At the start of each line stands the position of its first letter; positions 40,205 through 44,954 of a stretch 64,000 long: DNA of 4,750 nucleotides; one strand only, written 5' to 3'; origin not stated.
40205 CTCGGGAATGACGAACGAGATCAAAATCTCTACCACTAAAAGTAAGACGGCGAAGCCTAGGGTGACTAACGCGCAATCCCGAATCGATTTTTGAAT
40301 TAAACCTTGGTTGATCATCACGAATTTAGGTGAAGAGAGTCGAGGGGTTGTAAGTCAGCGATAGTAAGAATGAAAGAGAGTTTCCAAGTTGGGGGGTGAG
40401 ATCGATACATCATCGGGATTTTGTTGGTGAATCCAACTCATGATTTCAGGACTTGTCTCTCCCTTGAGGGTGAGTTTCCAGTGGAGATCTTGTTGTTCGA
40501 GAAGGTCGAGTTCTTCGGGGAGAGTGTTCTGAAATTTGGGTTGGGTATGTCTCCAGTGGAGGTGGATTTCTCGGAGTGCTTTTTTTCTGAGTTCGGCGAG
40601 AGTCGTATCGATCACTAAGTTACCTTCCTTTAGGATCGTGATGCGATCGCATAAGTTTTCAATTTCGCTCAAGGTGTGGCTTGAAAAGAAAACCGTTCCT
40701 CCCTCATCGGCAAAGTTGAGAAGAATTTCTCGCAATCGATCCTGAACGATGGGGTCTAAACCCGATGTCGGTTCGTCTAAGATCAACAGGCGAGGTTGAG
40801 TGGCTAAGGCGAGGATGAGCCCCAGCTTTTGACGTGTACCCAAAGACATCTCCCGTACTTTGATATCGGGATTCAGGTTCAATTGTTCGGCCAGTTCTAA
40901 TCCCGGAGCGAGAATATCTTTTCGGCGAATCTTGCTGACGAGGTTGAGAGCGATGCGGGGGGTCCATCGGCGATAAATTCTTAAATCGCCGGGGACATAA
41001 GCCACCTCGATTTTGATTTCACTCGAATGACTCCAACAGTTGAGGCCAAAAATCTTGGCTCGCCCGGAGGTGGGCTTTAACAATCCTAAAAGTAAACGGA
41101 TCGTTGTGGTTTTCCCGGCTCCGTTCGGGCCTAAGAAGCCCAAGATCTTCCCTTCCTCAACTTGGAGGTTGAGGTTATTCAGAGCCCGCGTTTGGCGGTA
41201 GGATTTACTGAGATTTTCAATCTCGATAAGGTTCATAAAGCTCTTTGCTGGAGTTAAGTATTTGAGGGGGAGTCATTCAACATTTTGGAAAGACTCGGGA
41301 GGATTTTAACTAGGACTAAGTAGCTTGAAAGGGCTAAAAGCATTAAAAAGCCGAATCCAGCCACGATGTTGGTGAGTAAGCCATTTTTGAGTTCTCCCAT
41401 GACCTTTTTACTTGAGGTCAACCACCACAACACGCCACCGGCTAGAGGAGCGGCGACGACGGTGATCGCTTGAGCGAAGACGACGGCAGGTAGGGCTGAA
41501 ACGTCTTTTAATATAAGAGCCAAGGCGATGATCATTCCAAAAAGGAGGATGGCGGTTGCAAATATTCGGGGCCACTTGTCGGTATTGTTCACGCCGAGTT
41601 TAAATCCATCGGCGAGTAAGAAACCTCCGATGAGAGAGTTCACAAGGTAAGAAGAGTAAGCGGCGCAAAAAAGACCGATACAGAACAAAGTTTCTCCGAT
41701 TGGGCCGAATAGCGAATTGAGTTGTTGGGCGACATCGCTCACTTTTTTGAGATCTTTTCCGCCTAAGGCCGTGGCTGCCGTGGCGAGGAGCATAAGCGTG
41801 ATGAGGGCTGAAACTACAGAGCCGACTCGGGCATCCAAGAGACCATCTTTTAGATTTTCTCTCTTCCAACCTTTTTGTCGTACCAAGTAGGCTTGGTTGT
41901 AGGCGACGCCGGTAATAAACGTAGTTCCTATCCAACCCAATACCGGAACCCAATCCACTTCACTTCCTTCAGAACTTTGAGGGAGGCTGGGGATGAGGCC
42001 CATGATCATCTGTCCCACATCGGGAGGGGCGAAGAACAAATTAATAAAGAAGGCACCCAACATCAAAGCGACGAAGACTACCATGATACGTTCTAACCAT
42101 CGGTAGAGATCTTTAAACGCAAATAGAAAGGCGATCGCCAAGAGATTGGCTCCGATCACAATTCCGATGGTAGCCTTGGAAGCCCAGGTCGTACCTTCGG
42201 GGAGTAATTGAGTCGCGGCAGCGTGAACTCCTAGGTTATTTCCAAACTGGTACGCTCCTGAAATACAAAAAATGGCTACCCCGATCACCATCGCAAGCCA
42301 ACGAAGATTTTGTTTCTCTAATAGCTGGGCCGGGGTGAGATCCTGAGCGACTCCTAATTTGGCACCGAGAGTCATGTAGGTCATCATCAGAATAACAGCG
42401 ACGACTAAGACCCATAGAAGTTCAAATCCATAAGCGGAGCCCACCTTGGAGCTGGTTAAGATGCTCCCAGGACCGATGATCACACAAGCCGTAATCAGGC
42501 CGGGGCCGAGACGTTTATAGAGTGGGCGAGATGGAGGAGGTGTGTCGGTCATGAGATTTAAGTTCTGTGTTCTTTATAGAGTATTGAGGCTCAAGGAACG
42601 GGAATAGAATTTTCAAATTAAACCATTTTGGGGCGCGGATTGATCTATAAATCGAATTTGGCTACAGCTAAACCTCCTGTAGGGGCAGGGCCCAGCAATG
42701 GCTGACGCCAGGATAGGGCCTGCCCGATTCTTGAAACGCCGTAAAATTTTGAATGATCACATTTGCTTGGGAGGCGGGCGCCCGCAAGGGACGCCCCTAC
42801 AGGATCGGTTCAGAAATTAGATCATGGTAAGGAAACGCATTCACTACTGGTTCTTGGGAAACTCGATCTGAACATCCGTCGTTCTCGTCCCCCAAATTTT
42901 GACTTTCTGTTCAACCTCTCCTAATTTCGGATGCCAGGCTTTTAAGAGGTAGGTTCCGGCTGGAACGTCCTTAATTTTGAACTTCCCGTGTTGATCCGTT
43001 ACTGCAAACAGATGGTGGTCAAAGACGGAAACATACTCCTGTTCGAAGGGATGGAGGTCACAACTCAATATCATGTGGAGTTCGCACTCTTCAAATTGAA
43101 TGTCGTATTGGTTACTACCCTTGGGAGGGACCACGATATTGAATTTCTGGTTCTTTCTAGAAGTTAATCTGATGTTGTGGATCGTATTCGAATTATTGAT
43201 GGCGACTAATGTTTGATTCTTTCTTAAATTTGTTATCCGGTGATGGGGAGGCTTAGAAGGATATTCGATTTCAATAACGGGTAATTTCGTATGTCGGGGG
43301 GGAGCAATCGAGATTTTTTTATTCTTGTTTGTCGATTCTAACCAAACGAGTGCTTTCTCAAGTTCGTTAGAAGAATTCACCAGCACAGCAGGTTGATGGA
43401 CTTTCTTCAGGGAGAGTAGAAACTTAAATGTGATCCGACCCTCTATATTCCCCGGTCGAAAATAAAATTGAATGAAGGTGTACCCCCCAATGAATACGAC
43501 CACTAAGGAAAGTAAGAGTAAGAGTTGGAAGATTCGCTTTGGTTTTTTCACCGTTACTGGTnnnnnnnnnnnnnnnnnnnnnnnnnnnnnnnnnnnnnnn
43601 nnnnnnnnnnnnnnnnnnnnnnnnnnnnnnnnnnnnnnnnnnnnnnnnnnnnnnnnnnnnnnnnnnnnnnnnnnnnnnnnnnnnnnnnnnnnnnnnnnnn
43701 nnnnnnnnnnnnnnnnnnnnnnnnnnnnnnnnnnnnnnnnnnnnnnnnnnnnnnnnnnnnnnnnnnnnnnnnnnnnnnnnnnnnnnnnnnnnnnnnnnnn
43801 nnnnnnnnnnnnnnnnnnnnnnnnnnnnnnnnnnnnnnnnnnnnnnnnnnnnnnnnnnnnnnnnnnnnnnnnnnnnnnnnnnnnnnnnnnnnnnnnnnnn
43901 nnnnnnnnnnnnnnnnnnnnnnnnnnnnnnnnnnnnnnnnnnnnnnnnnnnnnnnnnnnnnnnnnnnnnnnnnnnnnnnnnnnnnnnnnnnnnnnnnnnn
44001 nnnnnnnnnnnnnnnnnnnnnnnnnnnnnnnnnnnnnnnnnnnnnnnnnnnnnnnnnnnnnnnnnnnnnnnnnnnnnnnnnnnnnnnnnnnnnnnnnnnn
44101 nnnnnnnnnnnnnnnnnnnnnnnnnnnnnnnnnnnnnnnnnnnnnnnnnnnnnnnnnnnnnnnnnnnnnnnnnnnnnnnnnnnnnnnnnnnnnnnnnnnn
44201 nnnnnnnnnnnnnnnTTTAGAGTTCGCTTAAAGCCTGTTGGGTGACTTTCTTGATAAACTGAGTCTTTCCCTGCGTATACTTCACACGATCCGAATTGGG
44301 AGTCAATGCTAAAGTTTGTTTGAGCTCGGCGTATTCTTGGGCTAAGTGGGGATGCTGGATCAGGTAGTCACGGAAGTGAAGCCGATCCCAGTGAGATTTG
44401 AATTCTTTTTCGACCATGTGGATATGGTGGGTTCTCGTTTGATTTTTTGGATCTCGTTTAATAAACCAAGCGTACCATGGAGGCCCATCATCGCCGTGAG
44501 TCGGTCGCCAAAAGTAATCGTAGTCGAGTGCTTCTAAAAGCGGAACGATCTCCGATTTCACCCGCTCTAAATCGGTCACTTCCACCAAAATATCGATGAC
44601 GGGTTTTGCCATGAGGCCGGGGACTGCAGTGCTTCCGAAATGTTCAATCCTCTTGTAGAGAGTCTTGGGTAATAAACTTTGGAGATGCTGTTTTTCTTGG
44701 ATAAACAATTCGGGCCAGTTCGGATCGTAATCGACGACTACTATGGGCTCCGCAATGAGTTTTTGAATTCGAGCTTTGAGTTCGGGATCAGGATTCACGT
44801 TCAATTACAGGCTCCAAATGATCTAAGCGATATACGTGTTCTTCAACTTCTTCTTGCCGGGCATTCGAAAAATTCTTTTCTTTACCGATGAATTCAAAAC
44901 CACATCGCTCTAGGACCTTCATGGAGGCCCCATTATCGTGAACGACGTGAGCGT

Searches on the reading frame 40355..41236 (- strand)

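Call 39: search_protein_families(library=pfam, proteins=[window:40355-41236:-], max_evalue=0.001)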
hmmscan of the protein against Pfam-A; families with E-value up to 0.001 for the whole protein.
window:40355-41236:- (293 aa): 2 families
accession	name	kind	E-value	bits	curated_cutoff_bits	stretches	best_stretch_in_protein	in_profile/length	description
PF00005.33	ABC_tran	-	5.5e-25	89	25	1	19-158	1-137/137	ABC transporter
PF13304.12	AAA_21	-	2e-17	64.6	27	1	125-188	233-299/304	AAA domain, putative AbiEii toxin, Type IV TA system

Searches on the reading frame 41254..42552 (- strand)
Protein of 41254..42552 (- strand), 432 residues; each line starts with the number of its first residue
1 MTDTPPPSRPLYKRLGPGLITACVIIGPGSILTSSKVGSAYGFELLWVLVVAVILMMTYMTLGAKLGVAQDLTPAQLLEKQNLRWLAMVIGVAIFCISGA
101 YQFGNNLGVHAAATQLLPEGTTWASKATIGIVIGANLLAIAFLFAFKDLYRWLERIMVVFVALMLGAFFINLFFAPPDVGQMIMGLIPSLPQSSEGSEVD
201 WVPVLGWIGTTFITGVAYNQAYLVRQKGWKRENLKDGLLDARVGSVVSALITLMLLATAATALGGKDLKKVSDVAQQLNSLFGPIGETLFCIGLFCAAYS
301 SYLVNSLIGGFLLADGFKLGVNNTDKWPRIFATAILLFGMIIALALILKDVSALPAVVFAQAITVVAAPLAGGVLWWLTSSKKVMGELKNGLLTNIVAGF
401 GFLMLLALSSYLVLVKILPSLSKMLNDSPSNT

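Call 39: search_protein_families(library=pfam, proteins=[window:41254-42552:-], max_evalue=0.001)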
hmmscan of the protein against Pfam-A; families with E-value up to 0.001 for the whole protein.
window:41254-42552:- (432 aa): 1 family
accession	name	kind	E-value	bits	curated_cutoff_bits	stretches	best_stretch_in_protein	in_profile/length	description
PF01566.24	Nramp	-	9.7e-62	209.5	29.8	1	33-391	3-356/357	Natural resistance-associated macrophage protein-like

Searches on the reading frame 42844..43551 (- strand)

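Call 39: search_protein_families(library=pfam, proteins=[window:42844-43551:-], max_evalue=0.001)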
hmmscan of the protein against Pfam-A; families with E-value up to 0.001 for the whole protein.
window:42844-43551:- (235 aa): 4 families
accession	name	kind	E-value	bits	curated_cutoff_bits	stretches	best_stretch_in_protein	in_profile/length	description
PF13620.12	CarboxypepD_reg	-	9.3e-07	29.6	32.3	1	180-229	29-79/82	Carboxypeptidase regulatory-like domain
PF13715.12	CarbopepD_reg_2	-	1.8e-06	28.3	32.2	1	176-233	21-78/88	CarboxypepD_reg-like domain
PF14686.12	fn3_3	-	5.4e-05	23.3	24.4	1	184-225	30-73/75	Polysaccharide lyase family 4, domain II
PF09430.16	EMC7_beta-sandw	-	8.6e-05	23.2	26.6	1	179-211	19-51/122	ER membrane protein complex subunit 7, beta-sandwich domain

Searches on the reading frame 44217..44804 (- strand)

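Call 39: search_protein_families(library=pfam, proteins=[window:44217-44804:-], max_evalue=0.001)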
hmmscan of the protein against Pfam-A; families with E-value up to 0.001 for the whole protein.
window:44217-44804:- (195 aa): 1 family
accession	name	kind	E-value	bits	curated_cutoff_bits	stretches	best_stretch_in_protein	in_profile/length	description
PF04229.20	GrpB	-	4.8e-49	167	25.5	1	20-189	1-158/159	GrpB protein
